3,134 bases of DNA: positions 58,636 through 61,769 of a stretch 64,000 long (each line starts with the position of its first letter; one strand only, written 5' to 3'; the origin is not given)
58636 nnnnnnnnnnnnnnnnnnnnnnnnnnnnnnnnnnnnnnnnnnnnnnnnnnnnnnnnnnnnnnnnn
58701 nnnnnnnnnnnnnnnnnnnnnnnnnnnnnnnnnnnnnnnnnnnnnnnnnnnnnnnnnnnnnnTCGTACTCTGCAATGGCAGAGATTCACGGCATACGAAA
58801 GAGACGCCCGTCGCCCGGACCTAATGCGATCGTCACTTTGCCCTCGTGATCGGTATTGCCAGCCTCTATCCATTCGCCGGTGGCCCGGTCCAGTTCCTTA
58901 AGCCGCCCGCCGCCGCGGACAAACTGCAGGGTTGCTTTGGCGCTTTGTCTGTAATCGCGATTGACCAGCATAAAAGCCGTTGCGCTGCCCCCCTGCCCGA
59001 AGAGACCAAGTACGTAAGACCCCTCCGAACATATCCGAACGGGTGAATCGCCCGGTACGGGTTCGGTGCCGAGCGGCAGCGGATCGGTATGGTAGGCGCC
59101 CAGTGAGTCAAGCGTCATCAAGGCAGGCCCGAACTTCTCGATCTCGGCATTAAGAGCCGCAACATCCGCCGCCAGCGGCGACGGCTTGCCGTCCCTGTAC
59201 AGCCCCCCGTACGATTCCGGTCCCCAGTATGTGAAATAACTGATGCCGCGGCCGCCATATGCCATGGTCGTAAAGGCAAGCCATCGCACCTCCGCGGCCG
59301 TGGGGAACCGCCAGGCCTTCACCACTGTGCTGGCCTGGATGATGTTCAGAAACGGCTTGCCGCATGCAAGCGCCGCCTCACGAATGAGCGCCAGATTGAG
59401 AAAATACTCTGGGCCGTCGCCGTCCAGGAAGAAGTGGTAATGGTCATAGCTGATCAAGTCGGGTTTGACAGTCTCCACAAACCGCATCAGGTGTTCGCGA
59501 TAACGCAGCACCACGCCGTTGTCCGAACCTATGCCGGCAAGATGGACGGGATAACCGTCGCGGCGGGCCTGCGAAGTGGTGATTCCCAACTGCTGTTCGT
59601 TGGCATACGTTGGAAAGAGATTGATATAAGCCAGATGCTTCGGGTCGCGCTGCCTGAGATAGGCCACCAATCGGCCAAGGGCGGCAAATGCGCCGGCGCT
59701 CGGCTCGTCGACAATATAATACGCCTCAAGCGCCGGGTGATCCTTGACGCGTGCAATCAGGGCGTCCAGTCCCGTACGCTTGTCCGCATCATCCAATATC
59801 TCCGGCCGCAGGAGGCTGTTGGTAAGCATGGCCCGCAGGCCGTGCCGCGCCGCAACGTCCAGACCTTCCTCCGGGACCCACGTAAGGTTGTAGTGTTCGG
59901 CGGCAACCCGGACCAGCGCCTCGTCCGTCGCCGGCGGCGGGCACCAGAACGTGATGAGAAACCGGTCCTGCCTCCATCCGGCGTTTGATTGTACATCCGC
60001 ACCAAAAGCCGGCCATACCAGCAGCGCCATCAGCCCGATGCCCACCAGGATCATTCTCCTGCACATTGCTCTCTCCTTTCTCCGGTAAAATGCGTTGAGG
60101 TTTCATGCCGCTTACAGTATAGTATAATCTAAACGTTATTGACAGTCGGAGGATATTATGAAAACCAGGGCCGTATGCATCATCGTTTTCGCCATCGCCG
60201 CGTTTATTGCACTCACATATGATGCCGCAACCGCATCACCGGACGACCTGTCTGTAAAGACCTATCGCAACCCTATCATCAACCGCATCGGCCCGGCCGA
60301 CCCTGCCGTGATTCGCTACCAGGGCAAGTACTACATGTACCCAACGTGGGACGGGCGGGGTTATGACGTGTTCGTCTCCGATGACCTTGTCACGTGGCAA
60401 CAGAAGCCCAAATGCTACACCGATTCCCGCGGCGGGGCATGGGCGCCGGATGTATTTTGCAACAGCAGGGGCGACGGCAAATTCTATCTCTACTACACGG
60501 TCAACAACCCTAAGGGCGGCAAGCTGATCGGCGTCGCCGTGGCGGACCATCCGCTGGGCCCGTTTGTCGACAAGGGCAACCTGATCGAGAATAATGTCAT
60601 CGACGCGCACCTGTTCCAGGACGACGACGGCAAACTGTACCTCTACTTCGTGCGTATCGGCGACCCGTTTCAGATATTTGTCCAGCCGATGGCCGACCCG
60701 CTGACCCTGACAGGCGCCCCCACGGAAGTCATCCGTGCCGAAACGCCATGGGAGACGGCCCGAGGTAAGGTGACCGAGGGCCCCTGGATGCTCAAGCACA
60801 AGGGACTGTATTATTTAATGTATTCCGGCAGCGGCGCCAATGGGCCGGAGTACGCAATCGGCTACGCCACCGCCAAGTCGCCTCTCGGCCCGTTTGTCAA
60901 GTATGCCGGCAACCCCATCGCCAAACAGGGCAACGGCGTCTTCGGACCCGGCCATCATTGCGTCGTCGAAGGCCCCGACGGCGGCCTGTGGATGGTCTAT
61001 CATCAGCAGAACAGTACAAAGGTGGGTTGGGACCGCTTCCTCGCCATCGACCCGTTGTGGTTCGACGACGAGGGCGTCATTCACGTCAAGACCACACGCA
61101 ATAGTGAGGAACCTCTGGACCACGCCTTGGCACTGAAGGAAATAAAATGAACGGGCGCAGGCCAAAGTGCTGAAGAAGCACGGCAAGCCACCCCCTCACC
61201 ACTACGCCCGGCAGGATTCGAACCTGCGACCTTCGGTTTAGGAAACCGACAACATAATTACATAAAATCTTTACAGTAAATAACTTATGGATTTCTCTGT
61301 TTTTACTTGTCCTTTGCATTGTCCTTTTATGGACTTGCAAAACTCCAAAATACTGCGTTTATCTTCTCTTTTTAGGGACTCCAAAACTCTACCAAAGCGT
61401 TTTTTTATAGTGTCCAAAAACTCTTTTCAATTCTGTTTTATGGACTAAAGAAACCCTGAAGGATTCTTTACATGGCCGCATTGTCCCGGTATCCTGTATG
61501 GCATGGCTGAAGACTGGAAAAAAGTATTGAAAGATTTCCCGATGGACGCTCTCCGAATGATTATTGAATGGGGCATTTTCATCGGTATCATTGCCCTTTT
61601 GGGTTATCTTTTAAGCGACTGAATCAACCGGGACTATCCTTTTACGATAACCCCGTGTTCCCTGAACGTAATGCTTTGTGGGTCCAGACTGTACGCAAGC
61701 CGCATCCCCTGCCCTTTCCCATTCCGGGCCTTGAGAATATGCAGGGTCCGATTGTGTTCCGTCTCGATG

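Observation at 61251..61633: AT-rich non-coding block with iteron-like repeats adjacent to a primase-helicase gene (putative element origin of replication)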

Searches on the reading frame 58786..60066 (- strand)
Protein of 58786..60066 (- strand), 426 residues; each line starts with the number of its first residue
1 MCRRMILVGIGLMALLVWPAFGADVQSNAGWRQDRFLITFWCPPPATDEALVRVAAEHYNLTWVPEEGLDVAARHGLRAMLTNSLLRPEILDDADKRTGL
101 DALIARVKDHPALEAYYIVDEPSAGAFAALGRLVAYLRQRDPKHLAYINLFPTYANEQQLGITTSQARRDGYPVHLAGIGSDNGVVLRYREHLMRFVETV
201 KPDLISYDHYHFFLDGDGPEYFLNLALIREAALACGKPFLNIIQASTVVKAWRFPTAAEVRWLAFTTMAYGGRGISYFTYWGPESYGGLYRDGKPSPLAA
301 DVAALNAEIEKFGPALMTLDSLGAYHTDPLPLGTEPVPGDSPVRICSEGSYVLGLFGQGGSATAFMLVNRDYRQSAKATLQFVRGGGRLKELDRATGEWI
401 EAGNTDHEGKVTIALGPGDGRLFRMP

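Call 10: search_protein_families(library=pfam, proteins=[window:58786-60066:-], max_evalue=0.01)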
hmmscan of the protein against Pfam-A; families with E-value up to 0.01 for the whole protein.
window:58786-60066:- (426 aa): 1 family
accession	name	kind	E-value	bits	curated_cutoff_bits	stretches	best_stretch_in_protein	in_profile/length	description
PF06415.18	iPGM_N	-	0.0097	15.9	27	0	156-216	12-71/217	BPG-independent PGAM N-terminus (iPGM_N)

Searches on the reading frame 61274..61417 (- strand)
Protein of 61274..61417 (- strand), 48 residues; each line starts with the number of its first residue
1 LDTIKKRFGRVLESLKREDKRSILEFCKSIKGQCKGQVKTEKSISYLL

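Call 94: search_protein_families(library=pfam, proteins=[window:61274-61417:-], max_evalue=1)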
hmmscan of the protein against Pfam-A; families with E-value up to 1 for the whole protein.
window:61274-61417:- (48 aa): 1 family
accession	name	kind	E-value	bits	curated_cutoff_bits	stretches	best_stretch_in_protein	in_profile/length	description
PF14706.11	Tnp_DNA_bind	-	0.074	13.3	24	1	5-29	18-42/58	Transposase DNA-binding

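Call 95: search_protein_families(library=phrogs, proteins=[window:61274-61417:-], max_evalue=1)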
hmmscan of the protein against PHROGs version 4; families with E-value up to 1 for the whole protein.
window:61274-61417:- (48 aa): 2 families
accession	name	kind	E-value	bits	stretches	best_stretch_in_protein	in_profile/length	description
phrog_2435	-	unknown function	0.043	15.2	1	6-42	18-54/55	-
phrog_2868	-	unknown function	0.1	13.4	1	8-42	102-136/154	-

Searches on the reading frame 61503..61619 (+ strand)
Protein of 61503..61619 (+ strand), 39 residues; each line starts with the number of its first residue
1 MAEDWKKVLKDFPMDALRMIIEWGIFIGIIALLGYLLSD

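Call 10: search_protein_families(library=pfam, proteins=[window:61503-61619:+], max_evalue=0.01)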
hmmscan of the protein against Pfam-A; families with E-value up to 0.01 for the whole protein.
window:61503-61619:+ (39 aa): 0 families

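Call 11: search_protein_families(library=phrogs, proteins=[window:61503-61619:+], max_evalue=0.01)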
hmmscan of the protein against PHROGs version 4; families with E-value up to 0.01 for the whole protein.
window:61503-61619:+ (39 aa): 0 families

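Call 82: search_protein_representatives(protein=window:61503-61619:+)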
Query: 39 residues. Proteins with E-value up to 0.001 (for the whole library): 3; up to 1e-10: 1; up to 1e-30: 0. The best 3 are listed.
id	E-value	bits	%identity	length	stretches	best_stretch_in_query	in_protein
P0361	2.4e-15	70.2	90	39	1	1-39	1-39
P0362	1.6e-10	55.5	43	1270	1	15-35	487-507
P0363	1.9e-04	36.9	39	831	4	7-25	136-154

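Call 84: find_encoding_contigs(protein=P0361, flank=10000, max_places=6)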
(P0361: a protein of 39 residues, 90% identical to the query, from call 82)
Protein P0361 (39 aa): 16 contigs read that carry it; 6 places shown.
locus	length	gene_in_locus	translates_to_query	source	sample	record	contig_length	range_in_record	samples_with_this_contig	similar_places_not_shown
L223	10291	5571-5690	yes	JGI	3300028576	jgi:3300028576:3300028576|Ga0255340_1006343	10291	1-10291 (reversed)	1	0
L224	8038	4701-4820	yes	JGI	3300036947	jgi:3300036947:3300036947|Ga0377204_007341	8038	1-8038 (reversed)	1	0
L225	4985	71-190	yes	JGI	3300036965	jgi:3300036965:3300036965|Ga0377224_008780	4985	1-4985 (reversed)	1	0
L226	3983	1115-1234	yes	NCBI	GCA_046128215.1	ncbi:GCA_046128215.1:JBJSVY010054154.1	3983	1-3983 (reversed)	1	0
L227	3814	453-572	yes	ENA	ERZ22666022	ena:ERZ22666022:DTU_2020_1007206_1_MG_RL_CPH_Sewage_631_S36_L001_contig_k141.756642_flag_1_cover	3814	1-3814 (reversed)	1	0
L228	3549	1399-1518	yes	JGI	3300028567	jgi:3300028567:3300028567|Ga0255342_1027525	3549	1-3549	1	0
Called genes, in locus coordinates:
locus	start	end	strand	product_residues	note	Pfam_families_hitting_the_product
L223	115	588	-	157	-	-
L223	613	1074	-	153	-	PF27269:YonG_N (weak)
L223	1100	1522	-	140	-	PF00436:SSB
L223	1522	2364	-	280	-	PF03837:RecT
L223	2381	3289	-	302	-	PF09588:YqaJ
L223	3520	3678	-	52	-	-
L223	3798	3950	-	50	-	-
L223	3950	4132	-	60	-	-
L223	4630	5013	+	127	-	-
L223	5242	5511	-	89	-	-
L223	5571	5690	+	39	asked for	-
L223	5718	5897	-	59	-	-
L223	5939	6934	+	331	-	PF13495:Phage_int_SAM_4 (weak), PF02899:Phage_int_SAM_1 (weak), PF00589:Phage_integrase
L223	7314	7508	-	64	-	-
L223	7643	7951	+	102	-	-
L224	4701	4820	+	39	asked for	-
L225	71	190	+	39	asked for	-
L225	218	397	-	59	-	-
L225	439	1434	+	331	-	PF13495:Phage_int_SAM_4 (weak), PF02899:Phage_int_SAM_1 (weak), PF00589:Phage_integrase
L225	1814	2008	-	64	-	-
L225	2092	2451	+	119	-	-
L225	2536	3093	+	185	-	-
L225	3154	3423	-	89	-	-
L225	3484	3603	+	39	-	-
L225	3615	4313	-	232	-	PF03796:DnaB_C (weak), PF13481:AAA_25 (weak)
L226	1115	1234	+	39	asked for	-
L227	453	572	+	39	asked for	-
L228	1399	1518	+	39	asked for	-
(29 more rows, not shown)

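Call 95: search_protein_families(library=phrogs, proteins=[window:61503-61619:+], max_evalue=1)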
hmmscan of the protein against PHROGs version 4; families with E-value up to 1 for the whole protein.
window:61503-61619:+ (39 aa): 0 families
